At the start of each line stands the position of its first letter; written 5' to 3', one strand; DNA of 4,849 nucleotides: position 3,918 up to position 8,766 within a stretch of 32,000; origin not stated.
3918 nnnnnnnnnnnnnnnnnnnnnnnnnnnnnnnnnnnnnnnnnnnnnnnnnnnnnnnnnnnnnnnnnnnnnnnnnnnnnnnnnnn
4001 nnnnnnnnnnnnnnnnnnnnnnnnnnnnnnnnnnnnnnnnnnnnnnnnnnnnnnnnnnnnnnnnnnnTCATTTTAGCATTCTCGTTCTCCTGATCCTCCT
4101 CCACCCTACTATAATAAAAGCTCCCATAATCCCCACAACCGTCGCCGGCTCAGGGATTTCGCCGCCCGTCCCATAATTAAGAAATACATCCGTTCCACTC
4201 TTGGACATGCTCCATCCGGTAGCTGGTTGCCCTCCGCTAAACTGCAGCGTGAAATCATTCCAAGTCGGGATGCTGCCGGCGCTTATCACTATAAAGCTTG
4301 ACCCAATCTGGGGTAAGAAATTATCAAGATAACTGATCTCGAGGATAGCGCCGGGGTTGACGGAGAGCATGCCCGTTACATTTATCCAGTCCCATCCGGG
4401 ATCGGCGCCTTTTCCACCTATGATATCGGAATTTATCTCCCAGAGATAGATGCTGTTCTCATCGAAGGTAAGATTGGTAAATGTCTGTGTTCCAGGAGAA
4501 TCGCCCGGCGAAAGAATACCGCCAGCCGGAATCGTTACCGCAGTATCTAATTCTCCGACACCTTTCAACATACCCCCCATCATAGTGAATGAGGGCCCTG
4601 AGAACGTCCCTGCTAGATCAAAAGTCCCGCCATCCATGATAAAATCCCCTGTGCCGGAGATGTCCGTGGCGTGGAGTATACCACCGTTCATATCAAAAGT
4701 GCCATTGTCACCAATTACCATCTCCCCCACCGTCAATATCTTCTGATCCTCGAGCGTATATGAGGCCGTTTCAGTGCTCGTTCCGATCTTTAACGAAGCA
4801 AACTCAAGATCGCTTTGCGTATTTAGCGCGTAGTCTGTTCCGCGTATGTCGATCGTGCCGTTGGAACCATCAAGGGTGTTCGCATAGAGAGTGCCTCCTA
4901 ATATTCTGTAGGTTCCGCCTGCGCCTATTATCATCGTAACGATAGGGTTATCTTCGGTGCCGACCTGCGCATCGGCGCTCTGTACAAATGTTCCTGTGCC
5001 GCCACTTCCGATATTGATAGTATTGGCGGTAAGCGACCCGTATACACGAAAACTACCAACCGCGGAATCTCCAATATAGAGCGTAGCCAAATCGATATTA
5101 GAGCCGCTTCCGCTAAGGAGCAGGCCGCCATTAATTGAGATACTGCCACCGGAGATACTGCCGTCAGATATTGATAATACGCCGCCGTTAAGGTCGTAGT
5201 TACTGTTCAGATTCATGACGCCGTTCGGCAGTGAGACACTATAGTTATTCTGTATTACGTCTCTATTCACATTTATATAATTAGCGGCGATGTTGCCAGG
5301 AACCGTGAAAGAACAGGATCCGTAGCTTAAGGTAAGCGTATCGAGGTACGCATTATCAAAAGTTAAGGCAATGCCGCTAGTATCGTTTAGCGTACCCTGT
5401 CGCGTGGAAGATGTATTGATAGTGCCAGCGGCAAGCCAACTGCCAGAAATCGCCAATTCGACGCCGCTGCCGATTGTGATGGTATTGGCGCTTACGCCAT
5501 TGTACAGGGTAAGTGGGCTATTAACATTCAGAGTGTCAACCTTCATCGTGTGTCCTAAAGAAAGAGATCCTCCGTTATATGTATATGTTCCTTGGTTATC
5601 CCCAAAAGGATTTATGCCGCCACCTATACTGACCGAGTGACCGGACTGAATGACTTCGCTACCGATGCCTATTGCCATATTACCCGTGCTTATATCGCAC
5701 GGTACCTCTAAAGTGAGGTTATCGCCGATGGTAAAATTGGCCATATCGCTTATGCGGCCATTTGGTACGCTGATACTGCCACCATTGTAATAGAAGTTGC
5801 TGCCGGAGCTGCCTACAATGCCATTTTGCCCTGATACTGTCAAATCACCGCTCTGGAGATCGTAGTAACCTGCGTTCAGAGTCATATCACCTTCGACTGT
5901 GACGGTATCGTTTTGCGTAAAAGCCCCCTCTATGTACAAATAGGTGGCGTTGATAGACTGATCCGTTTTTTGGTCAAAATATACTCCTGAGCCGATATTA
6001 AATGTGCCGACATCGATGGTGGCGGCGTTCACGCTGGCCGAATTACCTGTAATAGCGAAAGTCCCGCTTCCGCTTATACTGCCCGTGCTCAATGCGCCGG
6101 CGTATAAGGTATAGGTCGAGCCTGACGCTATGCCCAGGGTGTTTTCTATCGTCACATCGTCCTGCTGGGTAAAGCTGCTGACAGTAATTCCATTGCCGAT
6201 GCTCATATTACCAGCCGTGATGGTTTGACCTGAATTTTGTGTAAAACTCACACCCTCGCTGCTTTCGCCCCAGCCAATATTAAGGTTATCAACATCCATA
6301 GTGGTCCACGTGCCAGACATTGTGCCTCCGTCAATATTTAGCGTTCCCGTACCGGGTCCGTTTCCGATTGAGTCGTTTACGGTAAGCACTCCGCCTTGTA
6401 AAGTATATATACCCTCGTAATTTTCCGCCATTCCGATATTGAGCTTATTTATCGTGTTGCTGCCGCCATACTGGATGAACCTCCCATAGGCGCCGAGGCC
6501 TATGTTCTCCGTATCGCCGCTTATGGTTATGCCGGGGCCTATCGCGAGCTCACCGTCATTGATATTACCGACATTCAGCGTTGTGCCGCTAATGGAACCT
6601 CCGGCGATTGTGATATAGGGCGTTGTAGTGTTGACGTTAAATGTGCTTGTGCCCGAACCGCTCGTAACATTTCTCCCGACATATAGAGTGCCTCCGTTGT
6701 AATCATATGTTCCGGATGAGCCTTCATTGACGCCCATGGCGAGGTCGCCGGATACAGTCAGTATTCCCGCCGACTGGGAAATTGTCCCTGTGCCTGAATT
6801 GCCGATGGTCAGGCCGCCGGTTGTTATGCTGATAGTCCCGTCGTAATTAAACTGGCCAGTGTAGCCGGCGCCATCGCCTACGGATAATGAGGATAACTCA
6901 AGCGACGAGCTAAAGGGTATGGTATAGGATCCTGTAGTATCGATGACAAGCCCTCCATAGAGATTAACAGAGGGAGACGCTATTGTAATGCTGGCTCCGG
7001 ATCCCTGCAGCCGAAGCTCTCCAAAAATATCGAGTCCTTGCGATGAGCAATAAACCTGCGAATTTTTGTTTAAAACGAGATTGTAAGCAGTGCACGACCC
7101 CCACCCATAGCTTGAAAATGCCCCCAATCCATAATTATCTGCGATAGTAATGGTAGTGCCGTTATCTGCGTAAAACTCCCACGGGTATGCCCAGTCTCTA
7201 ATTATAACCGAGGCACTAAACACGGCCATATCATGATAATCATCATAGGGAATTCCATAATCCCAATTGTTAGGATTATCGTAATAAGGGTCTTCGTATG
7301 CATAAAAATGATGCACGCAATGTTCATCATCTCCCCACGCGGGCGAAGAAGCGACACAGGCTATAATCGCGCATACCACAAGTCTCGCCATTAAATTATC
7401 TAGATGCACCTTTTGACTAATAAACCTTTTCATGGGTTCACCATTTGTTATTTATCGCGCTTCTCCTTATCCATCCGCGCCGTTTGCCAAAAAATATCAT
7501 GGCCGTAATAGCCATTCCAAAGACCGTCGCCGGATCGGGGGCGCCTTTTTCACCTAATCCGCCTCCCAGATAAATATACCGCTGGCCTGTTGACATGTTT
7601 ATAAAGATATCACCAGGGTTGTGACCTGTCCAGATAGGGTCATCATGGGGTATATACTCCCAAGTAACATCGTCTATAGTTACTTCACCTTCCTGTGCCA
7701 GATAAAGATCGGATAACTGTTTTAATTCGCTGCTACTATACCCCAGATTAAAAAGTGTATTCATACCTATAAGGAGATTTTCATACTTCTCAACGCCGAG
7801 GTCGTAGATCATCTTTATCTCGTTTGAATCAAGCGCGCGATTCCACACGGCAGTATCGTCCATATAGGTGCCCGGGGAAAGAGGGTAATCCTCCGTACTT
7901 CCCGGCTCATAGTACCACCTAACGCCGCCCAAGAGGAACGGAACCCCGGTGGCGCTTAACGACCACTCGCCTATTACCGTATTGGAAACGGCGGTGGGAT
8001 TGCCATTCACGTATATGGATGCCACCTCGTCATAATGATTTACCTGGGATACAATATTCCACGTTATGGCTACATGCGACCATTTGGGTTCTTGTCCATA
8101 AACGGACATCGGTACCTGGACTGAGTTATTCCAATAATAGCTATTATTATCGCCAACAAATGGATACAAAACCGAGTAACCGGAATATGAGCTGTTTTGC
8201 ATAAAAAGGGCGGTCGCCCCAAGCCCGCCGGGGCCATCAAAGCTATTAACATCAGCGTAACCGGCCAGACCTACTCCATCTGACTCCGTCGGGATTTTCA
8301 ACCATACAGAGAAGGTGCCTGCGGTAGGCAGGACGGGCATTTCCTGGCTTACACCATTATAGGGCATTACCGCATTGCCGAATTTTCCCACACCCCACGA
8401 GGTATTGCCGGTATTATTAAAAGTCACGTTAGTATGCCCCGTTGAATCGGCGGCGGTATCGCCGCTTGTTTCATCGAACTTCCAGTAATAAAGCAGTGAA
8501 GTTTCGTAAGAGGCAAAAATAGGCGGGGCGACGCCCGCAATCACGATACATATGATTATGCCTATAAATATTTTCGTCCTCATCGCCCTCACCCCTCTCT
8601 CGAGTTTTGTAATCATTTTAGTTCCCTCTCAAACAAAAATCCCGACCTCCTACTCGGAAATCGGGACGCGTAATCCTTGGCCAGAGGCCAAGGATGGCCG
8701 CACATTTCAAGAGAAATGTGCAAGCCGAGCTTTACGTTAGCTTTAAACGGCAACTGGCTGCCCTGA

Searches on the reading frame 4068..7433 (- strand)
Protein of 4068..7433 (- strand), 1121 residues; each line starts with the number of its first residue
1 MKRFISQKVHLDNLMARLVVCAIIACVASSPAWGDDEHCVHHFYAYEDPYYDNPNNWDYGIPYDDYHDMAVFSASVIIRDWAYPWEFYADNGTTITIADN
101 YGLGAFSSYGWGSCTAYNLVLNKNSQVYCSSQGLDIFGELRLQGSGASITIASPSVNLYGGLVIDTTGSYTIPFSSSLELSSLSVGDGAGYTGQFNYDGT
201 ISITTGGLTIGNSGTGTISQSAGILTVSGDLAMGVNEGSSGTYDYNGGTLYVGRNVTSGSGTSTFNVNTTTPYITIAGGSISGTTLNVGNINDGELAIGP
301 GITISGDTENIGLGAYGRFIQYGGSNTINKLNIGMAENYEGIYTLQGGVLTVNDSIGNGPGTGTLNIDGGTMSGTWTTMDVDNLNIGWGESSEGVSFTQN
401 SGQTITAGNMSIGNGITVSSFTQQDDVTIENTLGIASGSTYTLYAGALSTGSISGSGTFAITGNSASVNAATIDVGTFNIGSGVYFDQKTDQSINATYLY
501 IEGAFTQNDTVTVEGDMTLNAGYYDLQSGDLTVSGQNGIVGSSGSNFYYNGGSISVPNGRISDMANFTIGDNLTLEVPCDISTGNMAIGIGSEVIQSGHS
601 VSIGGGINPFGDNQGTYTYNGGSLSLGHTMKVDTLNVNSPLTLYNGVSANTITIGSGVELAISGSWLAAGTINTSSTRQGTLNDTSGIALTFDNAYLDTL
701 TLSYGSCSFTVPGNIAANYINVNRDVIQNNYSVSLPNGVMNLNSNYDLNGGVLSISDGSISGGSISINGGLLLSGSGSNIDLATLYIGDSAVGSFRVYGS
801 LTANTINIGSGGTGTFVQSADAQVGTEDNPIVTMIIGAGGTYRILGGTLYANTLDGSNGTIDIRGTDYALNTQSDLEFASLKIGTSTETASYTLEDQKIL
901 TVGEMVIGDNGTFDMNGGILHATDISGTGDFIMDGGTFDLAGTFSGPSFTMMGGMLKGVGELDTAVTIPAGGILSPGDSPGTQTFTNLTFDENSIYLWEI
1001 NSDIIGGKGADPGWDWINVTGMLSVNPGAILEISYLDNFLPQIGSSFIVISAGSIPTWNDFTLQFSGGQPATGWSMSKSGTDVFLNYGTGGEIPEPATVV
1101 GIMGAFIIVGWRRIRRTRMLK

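Call 7: search_protein_families(library=pfam, proteins=[window:4068-7433:-], max_evalue=0.01)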
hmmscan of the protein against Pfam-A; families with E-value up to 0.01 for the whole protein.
window:4068-7433:- (1121 aa): 0 families

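Call 8: search_protein_families(library=ncbifam, proteins=[window:4068-7433:-], max_evalue=0.01)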
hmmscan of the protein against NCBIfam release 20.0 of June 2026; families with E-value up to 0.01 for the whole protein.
window:4068-7433:- (1121 aa): 0 families

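Call 66: search_protein_families(library=ncbifam, proteins=[window:4068-7433:-], max_evalue=1)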
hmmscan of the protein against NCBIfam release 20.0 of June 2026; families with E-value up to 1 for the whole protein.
window:4068-7433:- (1121 aa): 1 family
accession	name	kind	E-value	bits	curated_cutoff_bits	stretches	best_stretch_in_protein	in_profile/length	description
TIGR02595.1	PEP_CTERM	domain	0.042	14.7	16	1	1093-1115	1-22/24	PEP-CTERM sorting domain-containing protein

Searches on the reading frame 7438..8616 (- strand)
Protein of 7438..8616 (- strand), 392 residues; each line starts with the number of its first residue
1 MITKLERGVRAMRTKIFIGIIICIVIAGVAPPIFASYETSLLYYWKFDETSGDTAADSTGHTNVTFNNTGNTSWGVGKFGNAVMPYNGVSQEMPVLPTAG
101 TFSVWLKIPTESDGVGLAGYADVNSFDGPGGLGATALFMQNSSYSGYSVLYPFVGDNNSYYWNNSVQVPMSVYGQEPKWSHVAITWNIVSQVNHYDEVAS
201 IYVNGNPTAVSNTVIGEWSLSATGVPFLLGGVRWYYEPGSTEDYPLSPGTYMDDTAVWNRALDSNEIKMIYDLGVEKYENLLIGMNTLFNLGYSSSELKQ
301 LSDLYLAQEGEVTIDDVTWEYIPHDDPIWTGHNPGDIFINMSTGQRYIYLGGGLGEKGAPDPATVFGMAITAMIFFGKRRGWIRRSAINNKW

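Call 7: search_protein_families(library=pfam, proteins=[window:7438-8616:-], max_evalue=0.01)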
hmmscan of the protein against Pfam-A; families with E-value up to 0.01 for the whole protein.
window:7438-8616:- (392 aa): 1 family
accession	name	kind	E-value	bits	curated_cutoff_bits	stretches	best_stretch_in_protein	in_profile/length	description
PF13385.13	Laminin_G_3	-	1.2e-08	35.6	27.6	1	98-268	17-151/151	Concanavalin A-like lectin/glucanases superfamily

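Call 8: search_protein_families(library=ncbifam, proteins=[window:7438-8616:-], max_evalue=0.01)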
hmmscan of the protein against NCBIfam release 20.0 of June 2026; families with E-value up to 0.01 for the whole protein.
window:7438-8616:- (392 aa): 0 families

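Call 66: search_protein_families(library=ncbifam, proteins=[window:7438-8616:-], max_evalue=1)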
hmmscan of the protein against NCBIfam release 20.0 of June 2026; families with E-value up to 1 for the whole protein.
window:7438-8616:- (392 aa): 0 families
